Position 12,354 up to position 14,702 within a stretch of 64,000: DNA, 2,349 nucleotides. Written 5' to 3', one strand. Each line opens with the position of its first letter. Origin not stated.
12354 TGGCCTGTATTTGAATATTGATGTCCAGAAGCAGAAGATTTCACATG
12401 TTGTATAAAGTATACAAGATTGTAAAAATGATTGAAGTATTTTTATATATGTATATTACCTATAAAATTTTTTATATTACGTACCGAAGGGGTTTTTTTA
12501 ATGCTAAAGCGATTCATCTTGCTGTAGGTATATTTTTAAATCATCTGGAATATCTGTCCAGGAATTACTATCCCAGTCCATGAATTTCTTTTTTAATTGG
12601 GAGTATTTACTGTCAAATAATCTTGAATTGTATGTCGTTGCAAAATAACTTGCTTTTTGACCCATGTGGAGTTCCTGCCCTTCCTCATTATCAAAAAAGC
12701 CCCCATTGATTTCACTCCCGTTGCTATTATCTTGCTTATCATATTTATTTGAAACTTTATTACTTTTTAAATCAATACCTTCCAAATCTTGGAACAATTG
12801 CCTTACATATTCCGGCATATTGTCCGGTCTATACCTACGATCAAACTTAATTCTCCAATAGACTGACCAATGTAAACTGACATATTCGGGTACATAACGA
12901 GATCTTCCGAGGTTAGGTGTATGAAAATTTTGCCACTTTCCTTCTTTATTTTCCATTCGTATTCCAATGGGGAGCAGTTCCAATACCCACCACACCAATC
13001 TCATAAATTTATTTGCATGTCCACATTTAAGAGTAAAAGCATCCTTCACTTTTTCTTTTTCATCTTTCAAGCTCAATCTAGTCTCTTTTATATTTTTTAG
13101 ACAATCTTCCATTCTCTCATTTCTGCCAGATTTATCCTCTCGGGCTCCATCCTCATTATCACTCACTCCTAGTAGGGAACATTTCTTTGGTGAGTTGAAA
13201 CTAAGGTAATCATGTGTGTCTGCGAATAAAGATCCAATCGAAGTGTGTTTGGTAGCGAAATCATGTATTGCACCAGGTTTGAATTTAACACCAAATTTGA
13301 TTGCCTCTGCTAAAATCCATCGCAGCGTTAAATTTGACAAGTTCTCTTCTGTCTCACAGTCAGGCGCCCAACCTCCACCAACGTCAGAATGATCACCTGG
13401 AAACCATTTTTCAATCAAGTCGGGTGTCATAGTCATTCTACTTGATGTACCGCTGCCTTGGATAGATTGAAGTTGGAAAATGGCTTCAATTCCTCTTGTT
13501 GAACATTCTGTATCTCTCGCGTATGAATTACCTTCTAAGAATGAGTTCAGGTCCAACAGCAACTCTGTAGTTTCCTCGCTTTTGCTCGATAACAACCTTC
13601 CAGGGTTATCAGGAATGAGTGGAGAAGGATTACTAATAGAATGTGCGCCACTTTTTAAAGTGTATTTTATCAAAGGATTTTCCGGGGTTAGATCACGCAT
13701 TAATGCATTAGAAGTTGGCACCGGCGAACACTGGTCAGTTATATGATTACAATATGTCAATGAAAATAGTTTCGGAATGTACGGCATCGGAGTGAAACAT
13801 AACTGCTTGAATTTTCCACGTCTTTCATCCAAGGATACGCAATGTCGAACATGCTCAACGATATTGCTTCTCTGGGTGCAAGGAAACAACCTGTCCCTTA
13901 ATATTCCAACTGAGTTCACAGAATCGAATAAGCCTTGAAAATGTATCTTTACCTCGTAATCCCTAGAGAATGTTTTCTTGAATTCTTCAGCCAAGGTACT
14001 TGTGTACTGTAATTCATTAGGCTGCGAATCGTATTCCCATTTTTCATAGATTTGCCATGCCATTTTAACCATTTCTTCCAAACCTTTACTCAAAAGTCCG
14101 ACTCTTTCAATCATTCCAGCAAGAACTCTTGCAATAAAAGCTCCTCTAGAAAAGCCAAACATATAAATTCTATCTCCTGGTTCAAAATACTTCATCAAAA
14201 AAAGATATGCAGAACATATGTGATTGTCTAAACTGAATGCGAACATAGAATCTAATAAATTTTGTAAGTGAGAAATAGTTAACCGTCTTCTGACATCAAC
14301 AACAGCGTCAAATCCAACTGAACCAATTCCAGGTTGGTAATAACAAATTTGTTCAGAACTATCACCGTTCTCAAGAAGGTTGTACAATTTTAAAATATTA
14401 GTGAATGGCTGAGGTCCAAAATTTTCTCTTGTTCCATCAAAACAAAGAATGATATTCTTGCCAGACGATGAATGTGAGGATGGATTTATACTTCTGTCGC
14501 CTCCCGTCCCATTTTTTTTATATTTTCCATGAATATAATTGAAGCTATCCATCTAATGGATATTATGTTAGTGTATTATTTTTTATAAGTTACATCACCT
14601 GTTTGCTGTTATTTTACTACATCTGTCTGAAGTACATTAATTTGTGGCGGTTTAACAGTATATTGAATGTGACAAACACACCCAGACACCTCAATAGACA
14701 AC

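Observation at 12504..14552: Orphan yeast ORF with a bacterial T6SS-lipase-effector-like (DUF2235/Tle1-like) alpha/beta-hydrolase domain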

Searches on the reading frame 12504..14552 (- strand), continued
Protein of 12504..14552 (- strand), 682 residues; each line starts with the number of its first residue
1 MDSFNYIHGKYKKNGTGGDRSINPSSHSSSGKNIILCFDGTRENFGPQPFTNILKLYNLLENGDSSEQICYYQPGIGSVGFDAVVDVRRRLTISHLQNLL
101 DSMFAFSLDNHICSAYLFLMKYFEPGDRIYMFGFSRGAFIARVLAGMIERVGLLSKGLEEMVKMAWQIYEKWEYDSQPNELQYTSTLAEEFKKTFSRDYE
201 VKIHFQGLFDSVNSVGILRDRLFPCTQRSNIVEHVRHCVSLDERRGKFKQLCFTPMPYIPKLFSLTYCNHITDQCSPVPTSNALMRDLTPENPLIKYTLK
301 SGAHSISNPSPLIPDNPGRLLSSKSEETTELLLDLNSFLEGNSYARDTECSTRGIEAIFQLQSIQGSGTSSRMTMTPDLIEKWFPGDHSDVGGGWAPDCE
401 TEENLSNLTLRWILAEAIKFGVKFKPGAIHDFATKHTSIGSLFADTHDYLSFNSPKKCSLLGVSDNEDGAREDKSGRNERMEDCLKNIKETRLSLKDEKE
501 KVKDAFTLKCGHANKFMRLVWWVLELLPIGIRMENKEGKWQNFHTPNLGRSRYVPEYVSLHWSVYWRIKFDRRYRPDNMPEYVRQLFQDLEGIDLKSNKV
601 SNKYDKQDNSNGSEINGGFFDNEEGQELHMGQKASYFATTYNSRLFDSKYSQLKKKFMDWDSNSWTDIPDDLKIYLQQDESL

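Call 90: find_encoding_contigs(protein=P0003, flank=500, max_places=1)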
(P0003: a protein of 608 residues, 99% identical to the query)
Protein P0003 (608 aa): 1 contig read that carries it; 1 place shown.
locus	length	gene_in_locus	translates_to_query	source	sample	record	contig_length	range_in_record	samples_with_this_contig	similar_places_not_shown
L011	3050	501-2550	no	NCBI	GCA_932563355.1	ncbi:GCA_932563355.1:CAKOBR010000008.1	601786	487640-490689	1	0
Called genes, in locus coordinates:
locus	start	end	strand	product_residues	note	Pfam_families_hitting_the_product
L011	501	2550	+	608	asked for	PF09994:T6SS_Tle1-like_cat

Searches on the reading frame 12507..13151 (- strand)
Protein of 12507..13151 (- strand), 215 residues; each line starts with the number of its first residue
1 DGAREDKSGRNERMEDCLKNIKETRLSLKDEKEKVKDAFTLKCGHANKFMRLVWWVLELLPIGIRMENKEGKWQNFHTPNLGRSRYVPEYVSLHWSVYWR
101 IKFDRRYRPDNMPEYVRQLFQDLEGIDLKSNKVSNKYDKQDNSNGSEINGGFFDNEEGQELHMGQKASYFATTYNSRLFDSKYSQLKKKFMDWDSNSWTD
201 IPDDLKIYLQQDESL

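Call 76: predict_structure(alignment_id=A3)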
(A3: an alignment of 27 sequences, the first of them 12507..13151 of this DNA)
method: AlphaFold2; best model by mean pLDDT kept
length: 215 residues; sequences in the alignment: 27
mean_pLDDT: 72.7   pTM: 0.48
mean pLDDT of the five models: 72.7, 71.2, 69.8, 69.6, 68.0
residues with pLDDT >= 90: 24; 70-90: 109; 50-70: 55; < 50: 27
segments of 3 or more residues with pLDDT < 50: 148-171
pLDDT, mean of each block of 10 residues (from residue 1): 59 84 71 68 67 77 75 75 67 88 86 88 87 60 49 44 46 72 92 86 79 85
secondary structure, 60 per line:
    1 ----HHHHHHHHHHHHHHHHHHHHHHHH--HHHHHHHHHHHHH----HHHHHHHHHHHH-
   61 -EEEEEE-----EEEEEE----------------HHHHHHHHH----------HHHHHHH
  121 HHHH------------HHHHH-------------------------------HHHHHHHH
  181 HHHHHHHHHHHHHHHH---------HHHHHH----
elements in order: H5-28 H31-43 H48-59 E62-67 E73-78 H95-103 H114-124 H137-141 H173-196 H206-211

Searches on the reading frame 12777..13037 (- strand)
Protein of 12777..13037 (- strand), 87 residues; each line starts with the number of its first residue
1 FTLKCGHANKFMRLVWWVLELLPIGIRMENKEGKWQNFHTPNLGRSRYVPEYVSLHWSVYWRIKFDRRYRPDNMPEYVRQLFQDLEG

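Call 23: find_homologous_proteins(query=window:12777-13037:-, max_evalue=0.001)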
Query seq(87 aa) (87 aa): 1 proteins with E <= 0.001 among 1 candidates.
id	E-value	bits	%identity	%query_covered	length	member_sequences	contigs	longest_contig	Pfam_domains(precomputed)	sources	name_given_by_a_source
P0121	8.8e-56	204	100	100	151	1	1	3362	-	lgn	-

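Call 47: search_protein_representatives(alignment_id=A2)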
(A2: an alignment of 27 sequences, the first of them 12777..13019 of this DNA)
Query: 27 sequences, 81 profile positions. Proteins with E-value up to 0.001 (for the whole library): 601; up to 1e-10: 66; up to 1e-30: 1. The best 150 are listed.
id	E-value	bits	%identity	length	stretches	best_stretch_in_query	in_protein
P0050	2.2e-31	123.5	-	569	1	4-80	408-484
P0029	2.2e-30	120.4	-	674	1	2-80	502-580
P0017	2.5e-30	120.2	-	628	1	3-80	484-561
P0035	8.1e-30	118.5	-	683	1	4-79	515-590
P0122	1.3e-29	117.9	-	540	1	2-79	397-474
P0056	4.5e-29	116.1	-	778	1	4-79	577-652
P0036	1.0e-28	115.0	-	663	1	5-78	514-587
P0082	1.2e-28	114.8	-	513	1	3-78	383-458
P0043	2.1e-28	114.0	-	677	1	3-80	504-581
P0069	3.4e-28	113.3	-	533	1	2-73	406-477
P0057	7.6e-28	112.2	-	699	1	3-77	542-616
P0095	1.5e-27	111.3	-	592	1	2-79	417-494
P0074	9.6e-27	108.7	-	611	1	2-71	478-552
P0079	6.4e-26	106.1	-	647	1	3-77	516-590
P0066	9.2e-26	105.5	-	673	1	3-80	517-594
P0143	1.6e-15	72.8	-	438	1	5-73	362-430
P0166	2.2e-09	53.0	-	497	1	5-69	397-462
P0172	4.0e-09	52.2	-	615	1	9-66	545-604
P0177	6.2e-09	51.6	-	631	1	5-64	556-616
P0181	8.0e-09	51.2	-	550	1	9-59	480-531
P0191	1.7e-08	50.2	-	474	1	8-66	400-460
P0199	2.4e-08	49.8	-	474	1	7-66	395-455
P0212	7.1e-08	48.2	-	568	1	6-66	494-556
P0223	1.0e-07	47.7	-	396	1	8-54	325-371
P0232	1.3e-07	47.4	-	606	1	6-66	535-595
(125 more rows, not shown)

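Call 49: list_cluster_members(proteins=[P0172, P0177, P0181, P0191, P0199, P0212, P0232, P0166, P0223, P0143])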
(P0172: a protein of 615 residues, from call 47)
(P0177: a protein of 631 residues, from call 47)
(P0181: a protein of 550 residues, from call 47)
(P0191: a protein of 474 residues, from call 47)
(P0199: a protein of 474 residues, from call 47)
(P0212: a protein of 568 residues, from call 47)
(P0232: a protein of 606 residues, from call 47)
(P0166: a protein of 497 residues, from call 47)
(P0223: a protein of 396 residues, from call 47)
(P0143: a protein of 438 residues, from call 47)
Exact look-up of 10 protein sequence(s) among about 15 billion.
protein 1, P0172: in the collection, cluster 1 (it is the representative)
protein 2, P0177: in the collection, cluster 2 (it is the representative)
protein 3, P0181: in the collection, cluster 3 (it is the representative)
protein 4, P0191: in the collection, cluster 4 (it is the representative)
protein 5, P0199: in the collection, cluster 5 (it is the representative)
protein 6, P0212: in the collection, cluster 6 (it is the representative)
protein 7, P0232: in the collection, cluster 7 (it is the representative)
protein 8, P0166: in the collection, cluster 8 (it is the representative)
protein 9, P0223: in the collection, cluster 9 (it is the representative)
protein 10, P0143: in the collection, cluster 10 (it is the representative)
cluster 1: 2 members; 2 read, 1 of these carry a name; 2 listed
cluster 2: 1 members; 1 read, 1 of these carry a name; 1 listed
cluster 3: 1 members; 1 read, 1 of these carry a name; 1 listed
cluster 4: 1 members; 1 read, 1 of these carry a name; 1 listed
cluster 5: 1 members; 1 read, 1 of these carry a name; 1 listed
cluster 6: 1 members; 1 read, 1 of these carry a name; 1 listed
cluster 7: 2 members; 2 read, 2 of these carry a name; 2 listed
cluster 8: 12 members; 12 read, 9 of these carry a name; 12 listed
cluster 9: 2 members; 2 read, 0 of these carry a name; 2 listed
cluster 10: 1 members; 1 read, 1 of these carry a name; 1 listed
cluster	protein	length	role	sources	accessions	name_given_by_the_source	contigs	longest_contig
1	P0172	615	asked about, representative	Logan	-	-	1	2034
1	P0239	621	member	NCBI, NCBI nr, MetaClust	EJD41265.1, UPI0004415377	hypothetical protein AURDEDRAFT_169650 [Auricularia subglabra TFB-10046 SS5] | status=active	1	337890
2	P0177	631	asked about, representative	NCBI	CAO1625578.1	unnamed protein product [Parajaminaea phylloscopi]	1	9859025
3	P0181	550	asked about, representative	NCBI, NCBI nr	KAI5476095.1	hypothetical protein MNV49_000413 [Pseudohyphozyma bogoriensis]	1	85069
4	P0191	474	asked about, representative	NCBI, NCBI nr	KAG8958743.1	hypothetical protein FRC00_002339 [Tulasnella sp. 408]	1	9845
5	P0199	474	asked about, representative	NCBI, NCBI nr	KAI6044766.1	hypothetical protein EDC04DRAFT_3105514 [Pisolithus marmoratus]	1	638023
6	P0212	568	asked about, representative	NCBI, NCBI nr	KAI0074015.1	hypothetical protein K474DRAFT_1665915 [Panus rudis PR-1116 ss-1]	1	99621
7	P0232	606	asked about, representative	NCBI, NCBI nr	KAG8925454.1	hypothetical protein FRC02_009651 [Tulasnella sp. 418]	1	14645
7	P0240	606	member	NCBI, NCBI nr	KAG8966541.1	hypothetical protein FRC03_011771 [Tulasnella sp. 419]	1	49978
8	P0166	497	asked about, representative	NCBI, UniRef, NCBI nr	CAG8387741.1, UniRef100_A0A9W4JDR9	unnamed protein product [Penicillium salamii] | T6SS Phospholipase effector Tle1-like catalytic domain-containing protein n=1 ...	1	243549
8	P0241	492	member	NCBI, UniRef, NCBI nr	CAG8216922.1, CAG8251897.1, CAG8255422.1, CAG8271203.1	unnamed protein product [Penicillium salamii] | T6SS Phospholipase effector Tle1-like catalytic domain-containing protein n=1 ...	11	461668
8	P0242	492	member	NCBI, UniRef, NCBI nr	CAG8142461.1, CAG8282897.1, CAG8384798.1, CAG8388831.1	unnamed protein product [Penicillium salamii] | T6SS Phospholipase effector Tle1-like catalytic domain-containing protein n=1 ...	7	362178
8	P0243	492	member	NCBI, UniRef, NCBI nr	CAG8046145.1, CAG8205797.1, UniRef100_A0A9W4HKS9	unnamed protein product [Penicillium olsonii] | T6SS Phospholipase effector Tle1-like catalytic domain-containing protein n=1 ...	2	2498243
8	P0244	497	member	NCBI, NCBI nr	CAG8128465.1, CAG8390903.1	unnamed protein product [Penicillium salamii]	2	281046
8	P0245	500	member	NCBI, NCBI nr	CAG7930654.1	unnamed protein product [Penicillium olsonii]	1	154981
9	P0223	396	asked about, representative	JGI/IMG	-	-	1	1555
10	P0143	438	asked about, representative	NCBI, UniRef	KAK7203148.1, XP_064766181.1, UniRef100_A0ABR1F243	hypothetical protein BZA70DRAFT_283984 [Myxozyma melibiosi] | T6SS Phospholipase effector Tle1-like catalytic domain-containing protein n=1 ...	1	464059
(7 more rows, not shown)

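Call 66: search_solved_structures(query=A2, max_evalue=10, show_alignments=2)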
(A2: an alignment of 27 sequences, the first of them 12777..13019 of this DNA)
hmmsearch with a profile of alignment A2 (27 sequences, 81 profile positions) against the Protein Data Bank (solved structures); distinct sequences matched with E-value up to 10: 0.
